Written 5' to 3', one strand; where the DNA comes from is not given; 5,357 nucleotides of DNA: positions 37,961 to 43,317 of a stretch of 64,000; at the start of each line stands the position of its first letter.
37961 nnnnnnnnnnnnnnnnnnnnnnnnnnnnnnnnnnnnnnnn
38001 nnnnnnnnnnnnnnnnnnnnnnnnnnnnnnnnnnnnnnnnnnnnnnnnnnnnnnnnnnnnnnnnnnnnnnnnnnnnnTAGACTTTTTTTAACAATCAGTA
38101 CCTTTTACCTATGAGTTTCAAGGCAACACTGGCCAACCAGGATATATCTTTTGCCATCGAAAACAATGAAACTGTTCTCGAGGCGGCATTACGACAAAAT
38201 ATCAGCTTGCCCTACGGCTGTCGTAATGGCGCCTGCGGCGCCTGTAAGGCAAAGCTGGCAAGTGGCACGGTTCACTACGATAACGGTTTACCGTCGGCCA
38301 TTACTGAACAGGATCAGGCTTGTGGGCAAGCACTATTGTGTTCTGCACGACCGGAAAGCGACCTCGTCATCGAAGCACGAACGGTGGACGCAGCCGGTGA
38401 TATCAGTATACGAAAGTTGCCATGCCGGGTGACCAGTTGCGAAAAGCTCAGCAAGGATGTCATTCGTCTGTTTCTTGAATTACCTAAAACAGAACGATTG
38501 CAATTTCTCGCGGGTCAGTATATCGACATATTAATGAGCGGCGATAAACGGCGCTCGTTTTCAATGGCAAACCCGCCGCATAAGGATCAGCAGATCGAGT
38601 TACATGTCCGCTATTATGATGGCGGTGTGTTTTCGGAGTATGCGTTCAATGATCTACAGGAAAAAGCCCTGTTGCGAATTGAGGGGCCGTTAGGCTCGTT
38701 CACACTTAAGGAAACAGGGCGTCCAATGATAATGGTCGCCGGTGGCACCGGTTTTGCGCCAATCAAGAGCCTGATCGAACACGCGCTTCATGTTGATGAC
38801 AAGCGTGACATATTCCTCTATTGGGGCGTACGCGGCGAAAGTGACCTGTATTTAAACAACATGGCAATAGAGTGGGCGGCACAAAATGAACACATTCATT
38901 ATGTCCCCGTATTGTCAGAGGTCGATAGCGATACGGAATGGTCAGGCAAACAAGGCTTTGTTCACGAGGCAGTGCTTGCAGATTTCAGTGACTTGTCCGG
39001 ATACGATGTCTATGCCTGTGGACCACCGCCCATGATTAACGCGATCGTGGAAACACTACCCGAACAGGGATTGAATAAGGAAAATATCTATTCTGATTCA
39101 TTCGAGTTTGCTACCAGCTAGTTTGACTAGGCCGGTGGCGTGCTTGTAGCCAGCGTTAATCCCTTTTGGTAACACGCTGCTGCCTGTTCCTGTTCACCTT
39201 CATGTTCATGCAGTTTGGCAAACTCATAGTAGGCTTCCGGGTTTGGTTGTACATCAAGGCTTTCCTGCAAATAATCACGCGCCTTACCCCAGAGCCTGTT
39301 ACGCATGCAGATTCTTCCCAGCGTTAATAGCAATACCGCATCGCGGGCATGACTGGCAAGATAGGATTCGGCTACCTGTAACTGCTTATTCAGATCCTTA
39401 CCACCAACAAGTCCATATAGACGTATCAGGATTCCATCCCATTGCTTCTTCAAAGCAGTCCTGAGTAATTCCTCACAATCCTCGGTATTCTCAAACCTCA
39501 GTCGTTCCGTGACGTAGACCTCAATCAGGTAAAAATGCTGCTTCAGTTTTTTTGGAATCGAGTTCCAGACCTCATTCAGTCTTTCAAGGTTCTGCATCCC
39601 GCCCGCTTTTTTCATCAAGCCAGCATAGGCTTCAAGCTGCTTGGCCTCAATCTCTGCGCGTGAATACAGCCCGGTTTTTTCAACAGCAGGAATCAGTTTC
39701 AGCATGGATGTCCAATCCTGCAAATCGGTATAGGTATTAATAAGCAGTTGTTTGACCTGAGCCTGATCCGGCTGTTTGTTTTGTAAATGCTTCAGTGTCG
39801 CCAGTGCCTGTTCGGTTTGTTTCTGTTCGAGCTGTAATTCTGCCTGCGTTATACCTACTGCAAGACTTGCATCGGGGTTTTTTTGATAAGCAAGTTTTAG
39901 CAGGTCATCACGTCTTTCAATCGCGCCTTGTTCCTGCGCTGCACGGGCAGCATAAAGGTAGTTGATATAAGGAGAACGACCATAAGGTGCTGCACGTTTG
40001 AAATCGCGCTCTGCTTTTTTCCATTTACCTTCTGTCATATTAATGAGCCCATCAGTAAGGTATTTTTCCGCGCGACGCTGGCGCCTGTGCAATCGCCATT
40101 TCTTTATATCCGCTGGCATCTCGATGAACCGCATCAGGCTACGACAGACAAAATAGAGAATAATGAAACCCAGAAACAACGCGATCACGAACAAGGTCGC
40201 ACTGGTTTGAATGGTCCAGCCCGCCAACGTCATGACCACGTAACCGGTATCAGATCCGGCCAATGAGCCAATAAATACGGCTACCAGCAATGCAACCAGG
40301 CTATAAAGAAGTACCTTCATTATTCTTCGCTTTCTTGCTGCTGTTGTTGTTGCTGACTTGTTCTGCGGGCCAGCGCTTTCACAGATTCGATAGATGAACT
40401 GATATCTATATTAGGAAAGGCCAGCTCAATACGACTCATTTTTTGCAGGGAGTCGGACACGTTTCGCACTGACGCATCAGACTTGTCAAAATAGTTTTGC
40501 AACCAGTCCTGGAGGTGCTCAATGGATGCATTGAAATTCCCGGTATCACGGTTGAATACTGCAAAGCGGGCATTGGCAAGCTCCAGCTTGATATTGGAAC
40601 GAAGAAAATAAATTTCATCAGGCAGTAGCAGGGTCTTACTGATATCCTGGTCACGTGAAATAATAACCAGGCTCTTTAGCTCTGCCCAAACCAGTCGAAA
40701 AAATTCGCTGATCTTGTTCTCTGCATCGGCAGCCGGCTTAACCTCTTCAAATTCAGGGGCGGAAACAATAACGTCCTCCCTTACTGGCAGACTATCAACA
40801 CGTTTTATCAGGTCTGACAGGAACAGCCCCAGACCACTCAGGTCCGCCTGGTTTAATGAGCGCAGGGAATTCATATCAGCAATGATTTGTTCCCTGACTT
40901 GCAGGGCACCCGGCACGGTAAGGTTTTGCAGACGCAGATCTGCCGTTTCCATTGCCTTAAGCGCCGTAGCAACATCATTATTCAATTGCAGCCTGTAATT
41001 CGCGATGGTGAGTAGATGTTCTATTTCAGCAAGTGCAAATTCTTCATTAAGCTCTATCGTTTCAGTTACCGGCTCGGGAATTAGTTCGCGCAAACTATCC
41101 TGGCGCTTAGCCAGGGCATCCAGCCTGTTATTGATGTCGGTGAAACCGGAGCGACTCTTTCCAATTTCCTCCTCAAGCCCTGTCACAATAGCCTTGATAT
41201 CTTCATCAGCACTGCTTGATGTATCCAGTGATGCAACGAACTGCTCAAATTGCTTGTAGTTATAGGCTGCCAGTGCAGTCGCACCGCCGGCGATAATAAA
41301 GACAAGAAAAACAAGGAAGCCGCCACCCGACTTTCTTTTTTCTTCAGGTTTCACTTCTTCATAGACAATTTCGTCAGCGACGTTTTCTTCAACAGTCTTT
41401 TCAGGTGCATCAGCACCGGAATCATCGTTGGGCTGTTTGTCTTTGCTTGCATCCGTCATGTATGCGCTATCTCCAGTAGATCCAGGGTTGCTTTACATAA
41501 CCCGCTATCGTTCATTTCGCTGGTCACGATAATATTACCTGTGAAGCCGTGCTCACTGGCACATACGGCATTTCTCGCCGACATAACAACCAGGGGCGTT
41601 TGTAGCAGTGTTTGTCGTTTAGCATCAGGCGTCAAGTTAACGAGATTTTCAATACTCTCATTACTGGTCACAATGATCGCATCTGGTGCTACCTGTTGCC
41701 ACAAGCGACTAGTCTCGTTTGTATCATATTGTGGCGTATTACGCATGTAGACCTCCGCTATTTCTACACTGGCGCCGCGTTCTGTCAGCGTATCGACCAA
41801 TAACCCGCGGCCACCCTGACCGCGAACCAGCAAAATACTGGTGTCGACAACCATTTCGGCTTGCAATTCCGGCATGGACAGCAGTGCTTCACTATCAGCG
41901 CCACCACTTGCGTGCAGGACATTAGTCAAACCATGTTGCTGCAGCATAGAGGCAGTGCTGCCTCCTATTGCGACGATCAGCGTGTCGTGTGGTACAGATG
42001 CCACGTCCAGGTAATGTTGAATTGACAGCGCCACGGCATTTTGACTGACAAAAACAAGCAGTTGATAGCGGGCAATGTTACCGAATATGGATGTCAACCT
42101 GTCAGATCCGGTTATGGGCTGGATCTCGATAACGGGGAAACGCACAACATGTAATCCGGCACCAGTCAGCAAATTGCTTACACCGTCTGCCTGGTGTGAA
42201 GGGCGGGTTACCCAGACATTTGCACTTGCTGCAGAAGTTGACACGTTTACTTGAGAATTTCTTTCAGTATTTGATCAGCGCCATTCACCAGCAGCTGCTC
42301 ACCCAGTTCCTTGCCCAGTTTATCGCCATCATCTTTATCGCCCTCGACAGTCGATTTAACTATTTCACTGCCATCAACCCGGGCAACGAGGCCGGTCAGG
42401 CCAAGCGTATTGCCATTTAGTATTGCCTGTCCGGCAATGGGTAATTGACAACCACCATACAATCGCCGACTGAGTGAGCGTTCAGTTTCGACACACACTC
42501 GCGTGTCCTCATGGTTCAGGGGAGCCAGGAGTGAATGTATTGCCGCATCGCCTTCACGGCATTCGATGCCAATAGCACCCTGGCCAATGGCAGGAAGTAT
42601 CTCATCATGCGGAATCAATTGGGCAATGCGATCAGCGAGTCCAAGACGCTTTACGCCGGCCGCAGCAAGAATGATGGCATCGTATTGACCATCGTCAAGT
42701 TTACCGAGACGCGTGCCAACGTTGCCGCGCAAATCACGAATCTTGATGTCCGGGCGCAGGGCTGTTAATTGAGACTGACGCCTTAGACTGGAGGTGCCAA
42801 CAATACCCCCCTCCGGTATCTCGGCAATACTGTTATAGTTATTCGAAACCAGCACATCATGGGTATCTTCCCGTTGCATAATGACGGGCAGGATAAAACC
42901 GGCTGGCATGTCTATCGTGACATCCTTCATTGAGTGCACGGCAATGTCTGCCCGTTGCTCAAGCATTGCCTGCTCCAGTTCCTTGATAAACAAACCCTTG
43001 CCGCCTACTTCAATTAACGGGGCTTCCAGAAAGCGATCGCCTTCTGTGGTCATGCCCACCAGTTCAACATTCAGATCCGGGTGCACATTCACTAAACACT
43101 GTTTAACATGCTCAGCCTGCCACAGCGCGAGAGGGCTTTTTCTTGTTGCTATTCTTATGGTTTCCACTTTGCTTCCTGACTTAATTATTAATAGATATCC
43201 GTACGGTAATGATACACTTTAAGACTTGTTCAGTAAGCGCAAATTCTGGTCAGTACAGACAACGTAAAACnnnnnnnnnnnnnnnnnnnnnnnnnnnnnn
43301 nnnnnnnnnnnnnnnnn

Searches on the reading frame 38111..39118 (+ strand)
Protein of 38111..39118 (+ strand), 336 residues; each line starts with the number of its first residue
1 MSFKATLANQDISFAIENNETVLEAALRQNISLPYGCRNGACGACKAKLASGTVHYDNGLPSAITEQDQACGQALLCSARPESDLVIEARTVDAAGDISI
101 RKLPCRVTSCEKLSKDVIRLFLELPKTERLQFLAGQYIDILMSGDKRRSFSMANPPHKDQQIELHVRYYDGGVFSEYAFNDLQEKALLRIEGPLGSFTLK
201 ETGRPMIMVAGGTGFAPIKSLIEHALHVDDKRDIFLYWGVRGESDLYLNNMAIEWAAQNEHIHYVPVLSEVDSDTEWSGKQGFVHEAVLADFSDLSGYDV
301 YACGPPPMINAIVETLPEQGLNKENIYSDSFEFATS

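Call 33: search_protein_families(library=pfam, proteins=[window:38111-39118:+], max_evalue=0.000001)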
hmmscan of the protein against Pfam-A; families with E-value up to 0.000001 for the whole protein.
window:38111-39118:+ (336 aa): 3 families
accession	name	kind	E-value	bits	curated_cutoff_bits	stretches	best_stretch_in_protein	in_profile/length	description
PF00175.26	NAD_binding_1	-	3.1e-26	92.6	22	1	208-312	1-107/109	Oxidoreductase NAD-binding domain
PF00970.30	FAD_binding_6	-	4.7e-17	62.6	21.1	1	105-197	2-97/99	Oxidoreductase FAD-binding domain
PF00111.32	Fer2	-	1.3e-15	57.5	21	1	8-81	4-76/77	2Fe-2S iron-sulfur cluster binding domain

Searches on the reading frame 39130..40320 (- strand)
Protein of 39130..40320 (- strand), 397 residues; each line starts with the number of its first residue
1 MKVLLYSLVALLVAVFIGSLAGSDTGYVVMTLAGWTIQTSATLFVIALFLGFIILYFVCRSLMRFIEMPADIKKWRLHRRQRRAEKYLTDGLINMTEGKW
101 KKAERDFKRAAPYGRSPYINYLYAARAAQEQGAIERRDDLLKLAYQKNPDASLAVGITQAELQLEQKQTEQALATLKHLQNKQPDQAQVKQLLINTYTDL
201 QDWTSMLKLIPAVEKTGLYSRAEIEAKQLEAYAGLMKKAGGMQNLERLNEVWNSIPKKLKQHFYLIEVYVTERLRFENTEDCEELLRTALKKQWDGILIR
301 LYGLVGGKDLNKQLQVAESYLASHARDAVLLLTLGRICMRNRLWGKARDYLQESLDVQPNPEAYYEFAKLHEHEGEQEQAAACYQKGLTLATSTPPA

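Call 33: search_protein_families(library=pfam, proteins=[window:39130-40320:-], max_evalue=0.000001)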
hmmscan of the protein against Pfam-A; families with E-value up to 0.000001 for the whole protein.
window:39130-40320:- (397 aa): 3 families
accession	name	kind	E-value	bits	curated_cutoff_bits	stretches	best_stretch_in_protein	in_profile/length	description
PF07219.19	HemY_N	-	1.3e-32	112.6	31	1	26-132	1-107/107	HemY protein N-terminus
PF07719.23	TPR_2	-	5.9e-09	35.8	27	0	330-360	3-33/34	Tetratricopeptide repeat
PF13428.12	TPR_14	-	1.3e-07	32.1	23.5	0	330-370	3-44/44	Tetratricopeptide repeat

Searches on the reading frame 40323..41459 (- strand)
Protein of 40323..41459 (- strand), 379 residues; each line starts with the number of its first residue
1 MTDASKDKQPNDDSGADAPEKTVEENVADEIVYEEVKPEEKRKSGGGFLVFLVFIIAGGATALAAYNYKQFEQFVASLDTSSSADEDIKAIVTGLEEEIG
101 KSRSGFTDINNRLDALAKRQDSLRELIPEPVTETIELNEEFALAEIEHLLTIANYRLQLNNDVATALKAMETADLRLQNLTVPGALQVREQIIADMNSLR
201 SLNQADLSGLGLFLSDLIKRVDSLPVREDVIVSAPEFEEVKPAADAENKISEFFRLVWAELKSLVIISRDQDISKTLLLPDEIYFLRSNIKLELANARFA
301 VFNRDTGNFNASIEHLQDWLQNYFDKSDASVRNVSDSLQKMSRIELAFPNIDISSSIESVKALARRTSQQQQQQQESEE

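Call 33: search_protein_families(library=pfam, proteins=[window:40323-41459:-], max_evalue=0.000001)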
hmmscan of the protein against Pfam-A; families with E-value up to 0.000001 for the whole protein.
window:40323-41459:- (379 aa): 1 family
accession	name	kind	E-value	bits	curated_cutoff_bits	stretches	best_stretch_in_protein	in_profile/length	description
PF04375.19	HemX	-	2.9e-40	138.8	25.9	1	140-369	4-234/236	HemX, putative uroporphyrinogen-III C-methyltransferase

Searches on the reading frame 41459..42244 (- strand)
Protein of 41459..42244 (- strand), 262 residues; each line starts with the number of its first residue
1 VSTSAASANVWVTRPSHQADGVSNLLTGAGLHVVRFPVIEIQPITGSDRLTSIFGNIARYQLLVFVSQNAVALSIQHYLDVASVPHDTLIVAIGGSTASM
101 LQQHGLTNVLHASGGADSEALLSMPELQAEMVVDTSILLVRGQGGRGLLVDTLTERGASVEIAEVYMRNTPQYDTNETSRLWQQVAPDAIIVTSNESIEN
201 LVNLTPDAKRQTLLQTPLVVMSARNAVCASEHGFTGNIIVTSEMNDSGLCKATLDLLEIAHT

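Call 33: search_protein_families(library=pfam, proteins=[window:41459-42244:-], max_evalue=0.000001)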
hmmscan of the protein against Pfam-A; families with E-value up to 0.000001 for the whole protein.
window:41459-42244:- (262 aa): 1 family
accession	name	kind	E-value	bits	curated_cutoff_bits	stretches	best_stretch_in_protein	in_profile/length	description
PF02602.20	HEM4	-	2.2e-37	128.8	27.5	1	23-239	4-220/231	Uroporphyrinogen-III synthase HemD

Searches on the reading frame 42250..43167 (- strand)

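Call 33: search_protein_families(library=pfam, proteins=[window:42250-43167:-], max_evalue=0.000001)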
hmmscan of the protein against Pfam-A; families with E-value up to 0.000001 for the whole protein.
window:42250-43167:- (306 aa): 2 families
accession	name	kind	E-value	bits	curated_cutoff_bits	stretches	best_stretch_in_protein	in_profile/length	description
PF01379.25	Porphobil_deam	-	3e-83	278.9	22.1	1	4-211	1-206/207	Porphobilinogen deaminase, dipyromethane cofactor binding domain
PF03900.20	Porphobil_deamC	-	1e-15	58.2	26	1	225-293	3-73/74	Porphobilinogen deaminase, C-terminal domain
